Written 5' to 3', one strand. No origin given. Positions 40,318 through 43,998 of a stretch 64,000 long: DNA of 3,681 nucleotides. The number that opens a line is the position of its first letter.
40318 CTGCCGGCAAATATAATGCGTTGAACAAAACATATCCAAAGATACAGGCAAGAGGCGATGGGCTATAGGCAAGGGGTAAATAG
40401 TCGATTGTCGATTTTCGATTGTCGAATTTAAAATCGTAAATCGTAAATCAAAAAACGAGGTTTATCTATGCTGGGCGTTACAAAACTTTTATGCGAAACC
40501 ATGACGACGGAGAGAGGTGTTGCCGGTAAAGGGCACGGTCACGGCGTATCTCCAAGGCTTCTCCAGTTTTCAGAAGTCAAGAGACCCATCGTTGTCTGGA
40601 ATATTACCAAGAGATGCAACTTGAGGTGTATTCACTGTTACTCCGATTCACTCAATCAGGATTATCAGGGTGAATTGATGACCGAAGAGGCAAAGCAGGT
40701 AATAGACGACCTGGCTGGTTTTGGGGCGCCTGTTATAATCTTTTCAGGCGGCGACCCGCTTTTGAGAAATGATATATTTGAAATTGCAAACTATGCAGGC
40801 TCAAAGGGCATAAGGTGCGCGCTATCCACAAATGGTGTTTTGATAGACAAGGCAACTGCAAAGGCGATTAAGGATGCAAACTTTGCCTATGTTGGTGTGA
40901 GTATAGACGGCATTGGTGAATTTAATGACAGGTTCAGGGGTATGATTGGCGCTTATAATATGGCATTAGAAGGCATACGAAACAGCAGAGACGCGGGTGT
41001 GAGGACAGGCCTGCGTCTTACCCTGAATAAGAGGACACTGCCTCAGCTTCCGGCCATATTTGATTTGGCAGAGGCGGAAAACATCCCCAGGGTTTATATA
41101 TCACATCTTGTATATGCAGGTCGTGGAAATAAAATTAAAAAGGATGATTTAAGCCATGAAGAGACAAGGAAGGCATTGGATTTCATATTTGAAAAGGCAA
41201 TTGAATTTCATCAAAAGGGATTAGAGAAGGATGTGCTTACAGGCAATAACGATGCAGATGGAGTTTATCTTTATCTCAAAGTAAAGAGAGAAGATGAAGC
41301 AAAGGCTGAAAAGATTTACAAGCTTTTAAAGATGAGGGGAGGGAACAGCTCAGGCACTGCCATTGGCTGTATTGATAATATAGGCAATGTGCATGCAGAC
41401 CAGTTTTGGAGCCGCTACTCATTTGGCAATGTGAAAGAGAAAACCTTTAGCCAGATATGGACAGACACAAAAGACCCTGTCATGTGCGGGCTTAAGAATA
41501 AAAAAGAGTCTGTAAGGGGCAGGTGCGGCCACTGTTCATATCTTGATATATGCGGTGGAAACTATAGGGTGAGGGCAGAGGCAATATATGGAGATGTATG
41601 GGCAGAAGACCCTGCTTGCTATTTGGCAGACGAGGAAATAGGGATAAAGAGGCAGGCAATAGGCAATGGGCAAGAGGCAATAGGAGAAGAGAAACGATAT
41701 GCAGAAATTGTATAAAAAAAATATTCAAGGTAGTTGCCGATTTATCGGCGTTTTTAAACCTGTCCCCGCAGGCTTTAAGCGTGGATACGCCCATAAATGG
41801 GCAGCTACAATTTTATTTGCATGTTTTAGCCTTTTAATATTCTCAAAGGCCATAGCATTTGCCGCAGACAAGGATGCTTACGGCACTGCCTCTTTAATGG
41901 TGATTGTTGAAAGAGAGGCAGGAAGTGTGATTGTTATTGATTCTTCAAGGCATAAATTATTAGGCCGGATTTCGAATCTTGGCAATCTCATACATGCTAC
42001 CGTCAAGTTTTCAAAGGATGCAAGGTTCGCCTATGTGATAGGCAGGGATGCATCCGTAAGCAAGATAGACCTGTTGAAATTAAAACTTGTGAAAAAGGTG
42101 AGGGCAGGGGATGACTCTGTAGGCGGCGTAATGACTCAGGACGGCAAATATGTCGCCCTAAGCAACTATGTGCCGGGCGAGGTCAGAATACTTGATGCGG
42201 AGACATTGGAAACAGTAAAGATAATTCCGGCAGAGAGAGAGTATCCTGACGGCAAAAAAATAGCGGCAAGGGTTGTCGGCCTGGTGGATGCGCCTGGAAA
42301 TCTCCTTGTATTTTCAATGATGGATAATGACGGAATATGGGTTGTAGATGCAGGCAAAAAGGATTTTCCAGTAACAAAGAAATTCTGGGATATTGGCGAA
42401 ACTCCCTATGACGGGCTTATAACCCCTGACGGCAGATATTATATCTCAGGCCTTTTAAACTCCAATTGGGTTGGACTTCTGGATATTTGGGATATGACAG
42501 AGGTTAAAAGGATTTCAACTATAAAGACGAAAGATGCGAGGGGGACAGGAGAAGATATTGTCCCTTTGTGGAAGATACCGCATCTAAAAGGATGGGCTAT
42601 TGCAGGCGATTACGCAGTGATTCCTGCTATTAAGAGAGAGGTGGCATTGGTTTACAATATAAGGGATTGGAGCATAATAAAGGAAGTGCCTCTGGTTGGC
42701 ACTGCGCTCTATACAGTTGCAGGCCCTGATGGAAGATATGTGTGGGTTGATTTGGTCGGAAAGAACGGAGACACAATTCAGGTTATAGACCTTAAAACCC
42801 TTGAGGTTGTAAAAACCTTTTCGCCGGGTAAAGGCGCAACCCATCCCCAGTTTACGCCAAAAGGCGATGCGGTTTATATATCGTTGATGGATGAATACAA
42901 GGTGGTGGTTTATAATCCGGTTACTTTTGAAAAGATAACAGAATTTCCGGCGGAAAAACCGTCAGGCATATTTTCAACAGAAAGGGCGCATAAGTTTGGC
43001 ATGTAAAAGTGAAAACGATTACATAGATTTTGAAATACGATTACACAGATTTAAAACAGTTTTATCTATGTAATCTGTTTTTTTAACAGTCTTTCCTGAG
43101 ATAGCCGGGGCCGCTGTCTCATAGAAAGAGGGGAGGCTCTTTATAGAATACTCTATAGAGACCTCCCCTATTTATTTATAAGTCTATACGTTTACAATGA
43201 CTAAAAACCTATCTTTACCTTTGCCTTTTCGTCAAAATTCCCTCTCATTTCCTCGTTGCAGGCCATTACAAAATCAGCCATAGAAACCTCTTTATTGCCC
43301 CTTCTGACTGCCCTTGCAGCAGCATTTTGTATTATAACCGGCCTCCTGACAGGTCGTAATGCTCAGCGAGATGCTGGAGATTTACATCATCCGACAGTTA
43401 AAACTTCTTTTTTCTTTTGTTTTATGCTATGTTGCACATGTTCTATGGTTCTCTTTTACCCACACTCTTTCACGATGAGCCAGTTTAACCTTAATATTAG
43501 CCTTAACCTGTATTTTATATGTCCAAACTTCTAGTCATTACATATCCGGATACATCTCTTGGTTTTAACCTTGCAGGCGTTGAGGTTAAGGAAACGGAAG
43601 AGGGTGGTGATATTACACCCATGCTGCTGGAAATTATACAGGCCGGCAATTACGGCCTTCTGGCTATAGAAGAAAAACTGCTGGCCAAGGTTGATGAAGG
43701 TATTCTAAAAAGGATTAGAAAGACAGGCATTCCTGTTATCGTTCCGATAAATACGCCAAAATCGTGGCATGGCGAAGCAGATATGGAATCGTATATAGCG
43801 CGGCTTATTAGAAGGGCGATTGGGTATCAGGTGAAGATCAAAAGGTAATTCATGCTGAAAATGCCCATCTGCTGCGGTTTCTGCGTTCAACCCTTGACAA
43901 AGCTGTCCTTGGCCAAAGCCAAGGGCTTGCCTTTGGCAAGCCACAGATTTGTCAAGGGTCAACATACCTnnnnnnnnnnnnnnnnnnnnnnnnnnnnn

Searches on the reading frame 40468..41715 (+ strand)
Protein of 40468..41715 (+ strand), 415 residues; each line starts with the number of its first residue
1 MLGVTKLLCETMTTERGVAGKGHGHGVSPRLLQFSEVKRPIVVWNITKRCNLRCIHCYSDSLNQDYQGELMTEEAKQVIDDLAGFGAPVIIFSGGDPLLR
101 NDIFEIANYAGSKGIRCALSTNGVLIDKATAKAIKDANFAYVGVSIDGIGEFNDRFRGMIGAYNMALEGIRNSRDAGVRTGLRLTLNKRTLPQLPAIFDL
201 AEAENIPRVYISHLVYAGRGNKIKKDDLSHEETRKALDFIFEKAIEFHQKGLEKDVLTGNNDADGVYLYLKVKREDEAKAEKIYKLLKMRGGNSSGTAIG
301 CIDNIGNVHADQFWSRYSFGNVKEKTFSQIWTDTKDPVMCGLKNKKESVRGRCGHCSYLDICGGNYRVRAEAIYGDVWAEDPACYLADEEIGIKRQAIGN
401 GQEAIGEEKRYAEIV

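Call 7: search_protein_families(library=pfam, proteins=[window:40468-41715:+])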
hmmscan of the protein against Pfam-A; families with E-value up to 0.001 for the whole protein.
window:40468-41715:+ (415 aa): 3 families
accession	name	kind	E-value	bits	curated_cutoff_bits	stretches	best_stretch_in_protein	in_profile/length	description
PF04055.27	Radical_SAM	-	1.1e-25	91.2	29.5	1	45-190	2-155/166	Radical SAM superfamily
PF13353.11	Fer4_12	-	4.5e-08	33.9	22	1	47-148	12-115/137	4Fe-4S single cluster domain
PF13186.11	SPASM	-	0.00021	21.9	21.5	1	294-356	12-66/67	Iron-sulfur cluster-binding domain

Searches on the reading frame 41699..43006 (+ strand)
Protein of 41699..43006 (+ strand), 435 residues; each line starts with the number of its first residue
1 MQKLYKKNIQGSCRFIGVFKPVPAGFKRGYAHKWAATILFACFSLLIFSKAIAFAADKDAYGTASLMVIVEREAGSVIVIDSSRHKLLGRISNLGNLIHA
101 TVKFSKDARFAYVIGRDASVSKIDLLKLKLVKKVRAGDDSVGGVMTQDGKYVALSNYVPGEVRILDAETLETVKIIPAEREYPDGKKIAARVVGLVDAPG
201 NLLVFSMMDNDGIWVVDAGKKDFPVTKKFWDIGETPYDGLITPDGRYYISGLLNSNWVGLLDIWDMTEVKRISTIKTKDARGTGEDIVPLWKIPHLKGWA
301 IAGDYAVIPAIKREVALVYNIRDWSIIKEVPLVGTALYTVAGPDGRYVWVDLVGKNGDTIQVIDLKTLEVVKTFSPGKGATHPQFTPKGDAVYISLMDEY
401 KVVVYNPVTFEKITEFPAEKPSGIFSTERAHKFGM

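Call 7: search_protein_families(library=pfam, proteins=[window:41699-43006:+])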
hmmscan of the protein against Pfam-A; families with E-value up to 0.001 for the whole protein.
window:41699-43006:+ (435 aa): 5 families
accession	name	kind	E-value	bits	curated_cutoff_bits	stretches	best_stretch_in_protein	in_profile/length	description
PF02239.22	Cytochrom_D1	-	5.8e-87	292.1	25.5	1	62-429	2-367/368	Cytochrome D1 heme domain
PF25174.1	Beta-prop_THOC3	-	4.2e-11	42.8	305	1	318-420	73-171/272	THOC3 beta-propeller domain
PF25168.1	Beta-prop_WDR36-Utp21_2nd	-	0.00015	21.7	84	0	63-153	208-297/335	WDR36/Utp21 second beta-propeller domain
PF23414.1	Beta-prop_EML_2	-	0.0002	21.3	90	0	112-178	14-79/266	Echinoderm microtubule-associated protein second beta-propeller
PF10282.15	Lactonase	-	0.00075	19.2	21.7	0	103-168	43-116/344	Lactonase, 7-bladed beta-propeller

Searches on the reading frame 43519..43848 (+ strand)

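Call 8: search_protein_families(library=pfam, proteins=[window:43519-43848:+])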
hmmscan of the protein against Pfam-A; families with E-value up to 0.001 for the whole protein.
window:43519-43848:+ (109 aa): 1 family
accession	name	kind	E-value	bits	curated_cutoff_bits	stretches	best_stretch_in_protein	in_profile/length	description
PF01990.22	ATP-synt_F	-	1.4e-12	48.2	23.5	1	5-87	2-83/91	ATP synthase (F/14-kDa) subunit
